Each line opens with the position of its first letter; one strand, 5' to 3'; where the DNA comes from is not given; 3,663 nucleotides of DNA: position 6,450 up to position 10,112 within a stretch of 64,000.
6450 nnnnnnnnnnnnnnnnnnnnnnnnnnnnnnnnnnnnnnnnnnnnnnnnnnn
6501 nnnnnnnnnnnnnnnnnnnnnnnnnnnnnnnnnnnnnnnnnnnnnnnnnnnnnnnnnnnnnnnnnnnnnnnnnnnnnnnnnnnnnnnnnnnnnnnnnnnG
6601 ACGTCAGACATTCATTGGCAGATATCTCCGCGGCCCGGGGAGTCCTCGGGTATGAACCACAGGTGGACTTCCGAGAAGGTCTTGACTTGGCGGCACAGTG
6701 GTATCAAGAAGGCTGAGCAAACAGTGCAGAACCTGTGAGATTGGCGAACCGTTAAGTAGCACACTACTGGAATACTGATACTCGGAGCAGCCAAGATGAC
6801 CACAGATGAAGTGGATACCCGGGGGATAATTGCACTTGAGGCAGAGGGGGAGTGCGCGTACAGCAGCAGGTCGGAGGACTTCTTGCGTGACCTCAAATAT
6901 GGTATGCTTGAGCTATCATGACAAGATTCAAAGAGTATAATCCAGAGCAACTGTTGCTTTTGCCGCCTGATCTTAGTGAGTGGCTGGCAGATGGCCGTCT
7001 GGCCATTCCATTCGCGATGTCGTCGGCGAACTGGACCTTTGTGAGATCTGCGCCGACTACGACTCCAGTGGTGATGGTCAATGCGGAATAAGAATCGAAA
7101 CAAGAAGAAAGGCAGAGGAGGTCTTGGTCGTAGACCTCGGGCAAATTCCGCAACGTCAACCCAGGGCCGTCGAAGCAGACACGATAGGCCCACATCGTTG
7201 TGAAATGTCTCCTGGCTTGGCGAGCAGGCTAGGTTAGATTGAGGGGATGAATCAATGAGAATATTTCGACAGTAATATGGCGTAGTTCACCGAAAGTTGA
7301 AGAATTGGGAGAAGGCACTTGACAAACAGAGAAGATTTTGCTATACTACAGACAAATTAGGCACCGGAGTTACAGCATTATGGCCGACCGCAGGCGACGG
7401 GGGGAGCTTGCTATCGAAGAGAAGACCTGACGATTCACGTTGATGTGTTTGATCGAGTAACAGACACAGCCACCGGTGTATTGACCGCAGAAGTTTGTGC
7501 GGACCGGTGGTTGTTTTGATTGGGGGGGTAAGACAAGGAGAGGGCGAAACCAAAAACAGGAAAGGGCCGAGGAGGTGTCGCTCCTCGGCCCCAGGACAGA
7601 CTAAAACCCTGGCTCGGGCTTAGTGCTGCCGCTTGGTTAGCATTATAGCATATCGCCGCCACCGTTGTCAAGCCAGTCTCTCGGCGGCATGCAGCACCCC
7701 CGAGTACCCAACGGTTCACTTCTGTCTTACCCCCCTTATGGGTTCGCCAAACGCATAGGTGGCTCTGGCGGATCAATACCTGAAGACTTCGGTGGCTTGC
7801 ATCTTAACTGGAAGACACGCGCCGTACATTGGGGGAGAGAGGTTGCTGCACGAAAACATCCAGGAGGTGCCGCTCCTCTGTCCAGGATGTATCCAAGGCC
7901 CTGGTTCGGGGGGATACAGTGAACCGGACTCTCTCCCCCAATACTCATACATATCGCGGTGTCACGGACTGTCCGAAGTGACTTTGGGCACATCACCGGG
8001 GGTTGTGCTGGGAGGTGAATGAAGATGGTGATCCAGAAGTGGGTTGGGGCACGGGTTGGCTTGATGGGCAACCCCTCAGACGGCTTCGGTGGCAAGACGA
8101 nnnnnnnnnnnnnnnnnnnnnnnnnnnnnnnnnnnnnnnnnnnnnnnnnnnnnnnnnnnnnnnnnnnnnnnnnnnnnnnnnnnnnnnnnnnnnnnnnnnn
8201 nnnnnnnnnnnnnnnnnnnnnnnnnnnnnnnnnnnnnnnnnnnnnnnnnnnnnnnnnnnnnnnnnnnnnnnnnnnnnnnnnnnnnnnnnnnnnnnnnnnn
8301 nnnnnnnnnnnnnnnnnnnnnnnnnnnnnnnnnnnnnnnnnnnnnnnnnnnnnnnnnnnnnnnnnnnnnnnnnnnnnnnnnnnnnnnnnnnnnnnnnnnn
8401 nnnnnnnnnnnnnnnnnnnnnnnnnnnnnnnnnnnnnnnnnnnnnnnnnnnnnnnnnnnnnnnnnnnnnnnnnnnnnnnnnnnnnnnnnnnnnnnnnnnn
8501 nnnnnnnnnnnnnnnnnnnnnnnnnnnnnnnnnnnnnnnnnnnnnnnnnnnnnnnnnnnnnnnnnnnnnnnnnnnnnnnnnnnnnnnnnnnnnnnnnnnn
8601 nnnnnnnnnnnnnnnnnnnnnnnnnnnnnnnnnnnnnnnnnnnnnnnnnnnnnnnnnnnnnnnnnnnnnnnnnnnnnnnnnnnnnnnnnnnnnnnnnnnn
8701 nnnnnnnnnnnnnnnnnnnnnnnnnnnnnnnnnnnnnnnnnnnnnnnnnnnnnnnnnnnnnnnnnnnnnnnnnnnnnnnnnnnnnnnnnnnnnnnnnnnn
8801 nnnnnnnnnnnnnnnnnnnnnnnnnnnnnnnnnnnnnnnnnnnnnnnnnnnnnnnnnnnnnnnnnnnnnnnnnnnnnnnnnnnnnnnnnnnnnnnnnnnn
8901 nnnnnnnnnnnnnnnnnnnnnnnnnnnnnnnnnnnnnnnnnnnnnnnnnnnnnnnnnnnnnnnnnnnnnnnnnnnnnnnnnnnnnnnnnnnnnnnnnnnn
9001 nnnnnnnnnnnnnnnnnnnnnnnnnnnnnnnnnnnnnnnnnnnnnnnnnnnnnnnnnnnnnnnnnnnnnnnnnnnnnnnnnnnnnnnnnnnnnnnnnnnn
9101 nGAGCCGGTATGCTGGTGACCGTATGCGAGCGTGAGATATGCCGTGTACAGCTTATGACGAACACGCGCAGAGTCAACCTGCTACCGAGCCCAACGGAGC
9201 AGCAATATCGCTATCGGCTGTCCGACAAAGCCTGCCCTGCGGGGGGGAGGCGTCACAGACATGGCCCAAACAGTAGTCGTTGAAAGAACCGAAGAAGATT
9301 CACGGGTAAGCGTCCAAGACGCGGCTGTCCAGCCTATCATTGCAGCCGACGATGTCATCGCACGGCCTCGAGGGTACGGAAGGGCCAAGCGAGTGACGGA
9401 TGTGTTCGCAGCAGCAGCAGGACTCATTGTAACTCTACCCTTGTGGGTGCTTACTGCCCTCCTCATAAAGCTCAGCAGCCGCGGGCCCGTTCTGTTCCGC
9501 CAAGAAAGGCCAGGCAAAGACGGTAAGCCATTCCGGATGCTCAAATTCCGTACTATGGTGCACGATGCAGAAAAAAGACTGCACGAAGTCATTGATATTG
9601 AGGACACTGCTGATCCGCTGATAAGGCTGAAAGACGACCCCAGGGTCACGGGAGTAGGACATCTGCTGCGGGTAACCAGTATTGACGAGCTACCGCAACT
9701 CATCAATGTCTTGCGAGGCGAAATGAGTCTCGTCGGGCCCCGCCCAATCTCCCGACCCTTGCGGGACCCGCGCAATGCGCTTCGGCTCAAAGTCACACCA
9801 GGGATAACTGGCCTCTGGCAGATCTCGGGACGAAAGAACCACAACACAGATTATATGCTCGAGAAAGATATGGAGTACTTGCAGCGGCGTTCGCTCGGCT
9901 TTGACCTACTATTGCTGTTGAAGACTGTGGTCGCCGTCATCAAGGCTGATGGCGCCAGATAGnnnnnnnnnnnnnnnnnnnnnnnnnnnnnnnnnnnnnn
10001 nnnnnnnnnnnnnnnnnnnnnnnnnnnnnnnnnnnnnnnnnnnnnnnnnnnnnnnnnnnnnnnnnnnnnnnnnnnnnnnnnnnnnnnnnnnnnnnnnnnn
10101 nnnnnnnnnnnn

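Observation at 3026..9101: Plant-like uronic-acid salvage enzymes inside a bacterial EPS locus: glucuronokinase homolog plus an NTP-transferase::galactokinase-like fusion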

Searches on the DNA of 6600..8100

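Call 37: search_rna_families(source=window, start=6600, end=8100, threshold=evalue, max_evalue=1)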
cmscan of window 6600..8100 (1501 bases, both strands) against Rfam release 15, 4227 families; matches with E-value up to 1: 0.
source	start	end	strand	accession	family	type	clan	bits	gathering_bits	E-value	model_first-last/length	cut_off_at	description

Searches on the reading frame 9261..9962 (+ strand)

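Call 4: search_protein_families(library=pfam, proteins=[window:9261-9962:+], max_evalue=0.01)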
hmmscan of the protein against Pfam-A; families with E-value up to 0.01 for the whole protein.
window:9261-9962:+ (233 aa): 1 family
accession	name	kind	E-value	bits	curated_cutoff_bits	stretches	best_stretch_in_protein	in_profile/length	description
PF02397.22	Bac_transf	-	4.8e-62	209.1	27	1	43-228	1-179/179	Bacterial sugar transferase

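Call 17: search_protein_families(library=ncbifam, proteins=[window:9261-9962:+], max_evalue=1e-10)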
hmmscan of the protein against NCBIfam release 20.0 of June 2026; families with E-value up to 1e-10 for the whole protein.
window:9261-9962:+ (233 aa): 10 families
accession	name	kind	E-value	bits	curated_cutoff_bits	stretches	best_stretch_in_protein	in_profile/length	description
TIGR03025.1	EPS_sugtrans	subfamily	9.2e-75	252.5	295.55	1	15-233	231-445/445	exopolysaccharide biosynthesis polyprenyl glycosylphosphotransferase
TIGR03022.1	WbaP_sugtrans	subfamily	1.4e-63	215.8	403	1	41-233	257-456/456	undecaprenyl-phosphate galactose phosphotransferase WbaP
TIGR03023.1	WcaJ_sugtrans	equivalog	7.3e-62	210.1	410.75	1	40-231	260-451/453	undecaprenyl-phosphate glucose phosphotransferase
NF041877.1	EPS_EpsZ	equivalog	8.2e-58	196.1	800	1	42-232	265-458/459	exopolysaccharide biosynthesis polyisoprenyl-phosphate hexose-1-phosphate transferase EpsZ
NF052601.1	undeca_RfbP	equivalog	4.4e-54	183.3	330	1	39-227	41-236/244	undecaprenyl-phosphate galactose phosphotransferase family protein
TIGR03013.1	EpsB_2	subfamily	5.5e-46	157.5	393.35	1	42-233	254-443/443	TIGR03013 family XrtA/PEP-CTERM system glycosyltransferase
NF007518.0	PRK10124.1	equivalog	2.8e-36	125.3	684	1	43-224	274-455/464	undecaprenyl-phosphate glucose phosphotransferase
NF011751.0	PRK15204.1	equivalog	1.2e-35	123.1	907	1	42-232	279-475/476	undecaprenyl-phosphate galactose phosphotransferase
NF050817.1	PolSacchBiosHfsE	equivalog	8.6e-34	117.1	750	1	41-226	270-459/467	polysaccharide biosynthesis protein HfsE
NF045514.1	glycotran_HepC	equivalog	4.1e-24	85.1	140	1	41-163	115-212/220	heterocyst development glycosyltransferase HepC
